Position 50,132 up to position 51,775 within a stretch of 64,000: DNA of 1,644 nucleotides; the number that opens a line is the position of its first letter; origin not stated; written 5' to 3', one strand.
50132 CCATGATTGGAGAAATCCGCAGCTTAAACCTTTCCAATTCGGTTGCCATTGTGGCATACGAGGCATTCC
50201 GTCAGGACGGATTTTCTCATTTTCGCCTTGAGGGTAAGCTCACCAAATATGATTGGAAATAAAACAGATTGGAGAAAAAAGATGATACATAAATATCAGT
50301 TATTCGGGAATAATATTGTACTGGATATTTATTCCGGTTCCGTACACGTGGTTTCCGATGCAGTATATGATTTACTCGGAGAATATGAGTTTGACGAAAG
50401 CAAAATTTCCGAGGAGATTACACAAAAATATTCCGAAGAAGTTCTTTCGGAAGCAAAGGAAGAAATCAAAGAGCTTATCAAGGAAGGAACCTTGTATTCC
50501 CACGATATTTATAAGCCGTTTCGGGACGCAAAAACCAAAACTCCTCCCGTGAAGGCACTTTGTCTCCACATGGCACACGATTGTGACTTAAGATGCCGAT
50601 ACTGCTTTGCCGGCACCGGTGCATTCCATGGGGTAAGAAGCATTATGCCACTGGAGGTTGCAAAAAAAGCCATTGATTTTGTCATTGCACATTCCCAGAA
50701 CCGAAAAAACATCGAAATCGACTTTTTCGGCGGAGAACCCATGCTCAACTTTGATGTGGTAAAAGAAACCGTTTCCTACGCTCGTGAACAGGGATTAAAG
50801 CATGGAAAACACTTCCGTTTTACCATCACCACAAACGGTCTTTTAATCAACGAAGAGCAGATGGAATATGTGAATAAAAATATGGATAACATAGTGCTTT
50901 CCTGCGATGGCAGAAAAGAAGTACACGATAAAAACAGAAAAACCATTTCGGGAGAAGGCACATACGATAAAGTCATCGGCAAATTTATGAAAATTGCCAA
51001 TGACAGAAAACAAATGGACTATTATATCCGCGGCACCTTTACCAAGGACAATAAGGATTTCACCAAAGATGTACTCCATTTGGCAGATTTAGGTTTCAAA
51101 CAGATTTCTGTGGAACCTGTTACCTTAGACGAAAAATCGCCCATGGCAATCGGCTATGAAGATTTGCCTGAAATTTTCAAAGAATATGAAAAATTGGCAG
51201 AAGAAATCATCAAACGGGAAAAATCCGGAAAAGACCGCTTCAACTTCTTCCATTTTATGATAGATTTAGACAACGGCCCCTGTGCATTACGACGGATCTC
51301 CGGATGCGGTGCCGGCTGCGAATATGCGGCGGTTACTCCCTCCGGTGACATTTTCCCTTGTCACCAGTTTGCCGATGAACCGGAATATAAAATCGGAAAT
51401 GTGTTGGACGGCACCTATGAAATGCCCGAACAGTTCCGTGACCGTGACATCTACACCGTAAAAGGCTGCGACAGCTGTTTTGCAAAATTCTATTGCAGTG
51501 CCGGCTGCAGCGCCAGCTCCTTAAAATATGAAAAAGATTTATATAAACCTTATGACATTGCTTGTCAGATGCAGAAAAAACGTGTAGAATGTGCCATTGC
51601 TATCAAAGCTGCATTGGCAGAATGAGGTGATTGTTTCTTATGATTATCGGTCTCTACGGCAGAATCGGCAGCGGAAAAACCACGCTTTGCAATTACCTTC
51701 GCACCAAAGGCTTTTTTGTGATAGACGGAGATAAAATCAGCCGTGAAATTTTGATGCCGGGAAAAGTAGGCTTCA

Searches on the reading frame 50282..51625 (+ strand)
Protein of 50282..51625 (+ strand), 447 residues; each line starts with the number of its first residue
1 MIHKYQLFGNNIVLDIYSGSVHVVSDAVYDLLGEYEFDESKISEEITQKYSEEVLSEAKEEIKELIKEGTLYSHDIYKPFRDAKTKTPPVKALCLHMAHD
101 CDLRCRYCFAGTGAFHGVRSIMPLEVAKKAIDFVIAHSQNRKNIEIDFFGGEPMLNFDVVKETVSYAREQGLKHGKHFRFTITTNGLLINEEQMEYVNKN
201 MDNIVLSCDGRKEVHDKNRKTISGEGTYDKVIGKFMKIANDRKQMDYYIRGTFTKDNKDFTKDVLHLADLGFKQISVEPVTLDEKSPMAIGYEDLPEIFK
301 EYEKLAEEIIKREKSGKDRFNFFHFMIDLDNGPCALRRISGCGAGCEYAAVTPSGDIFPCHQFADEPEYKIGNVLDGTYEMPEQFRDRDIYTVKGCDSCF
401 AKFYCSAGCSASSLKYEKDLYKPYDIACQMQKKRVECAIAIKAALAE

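Call 32: search_protein_families(library=pfam, proteins=[window:50282-51625:+], max_evalue=0.01)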
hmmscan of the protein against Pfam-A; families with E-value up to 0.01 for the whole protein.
window:50282-51625:+ (447 aa): 3 families
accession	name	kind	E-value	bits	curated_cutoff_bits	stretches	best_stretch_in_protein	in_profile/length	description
PF04055.27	Radical_SAM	-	1.5e-13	51.7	29.5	1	99-231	5-129/166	Radical SAM superfamily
PF13353.11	Fer4_12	-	5.3e-13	49.9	22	1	94-228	8-132/137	4Fe-4S single cluster domain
PF13186.11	SPASM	-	0.00037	21.2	21.5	1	342-378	1-38/67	Iron-sulfur cluster-binding domain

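Call 35: search_protein_families(library=ncbifam, proteins=[window:50282-51625:+], max_evalue=0.001)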
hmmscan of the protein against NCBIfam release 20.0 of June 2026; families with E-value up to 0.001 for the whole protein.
window:50282-51625:+ (447 aa): 67 families (the best 25 are shown)
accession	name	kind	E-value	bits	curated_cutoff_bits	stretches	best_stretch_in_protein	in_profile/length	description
TIGR03974.1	rSAM_six_Cys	equivalog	1.4e-193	643.9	425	1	2-444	1-451/451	thioether cross-link-forming SCIFF peptide maturase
NF040492.1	not_ScfB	exception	6.6e-166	552.6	855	1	2-443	4-449/450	ScfB-related radical SAM/SPASM orphan maturase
NF047865.1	rSAM_PapB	equivalog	1.9e-76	257.4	340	1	90-422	2-329/330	PapB family radical SAM/SPASM ranthipeptide maturase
TIGR04064.1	rSAM_nif11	equivalog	1.8e-75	254.4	518.7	1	3-445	5-436/459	nif11-like peptide radical SAM maturase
TIGR03906.1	quino_hemo_SAM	equivalog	7.5e-69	232.6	453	1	2-441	3-446/467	quinohemoprotein amine dehydrogenase maturation protein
TIGR04068.1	rSAM_ocin_clost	equivalog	9.8e-50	169.8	500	1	2-437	2-448/462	Cys-rich peptide radical SAM maturase CcpM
TIGR03978.1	rSAM_paired_1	equivalog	2.5e-36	125.5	370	1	33-435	21-444/466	His-Xaa-Ser system radical SAM maturase HxsB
TIGR04115.1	rSAM_Cxxx_rpt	equivalog_domain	3e-36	125.6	350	1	91-437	2-355/359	radical SAM peptide maturase, CXXX-repeat target family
NF038107.1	rSAM_NF038107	equivalog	4.5e-33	114.7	600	1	11-418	17-409/444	Cys-every-fifth radical SAM/SPASM peptide maturase CefB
NF035951.1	rSAM_RumMC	equivalog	1.1e-31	110.1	720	1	10-234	25-255/510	RumMC family radical SAM sactipeptide maturase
TIGR03942.1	sulfatase_rSAM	equivalog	7.9e-30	104.1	349.45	1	97-428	7-343/363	anaerobic sulfatase maturase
NF041298.1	rSAM_mat_DynA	equivalog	2.7e-29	102.3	450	1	98-431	8-342/356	dynobactin maturation radical SAM/SPASM protein DynA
TIGR04280.1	geopep_mat_rSAM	hypoth_equivalog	5.7e-29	101.3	400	1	65-281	59-271/428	geopeptide radical SAM maturase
NF038170.1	lachnocin_rSAM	equivalog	1.6e-26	93.2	550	1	60-240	45-225/440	lachnocin radical SAM maturase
TIGR04084.1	rSAM_AF0577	subfamily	6.2e-26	91.2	225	1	99-434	5-309/347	TIGR04084 family radical SAM/SPASM domain-containing protein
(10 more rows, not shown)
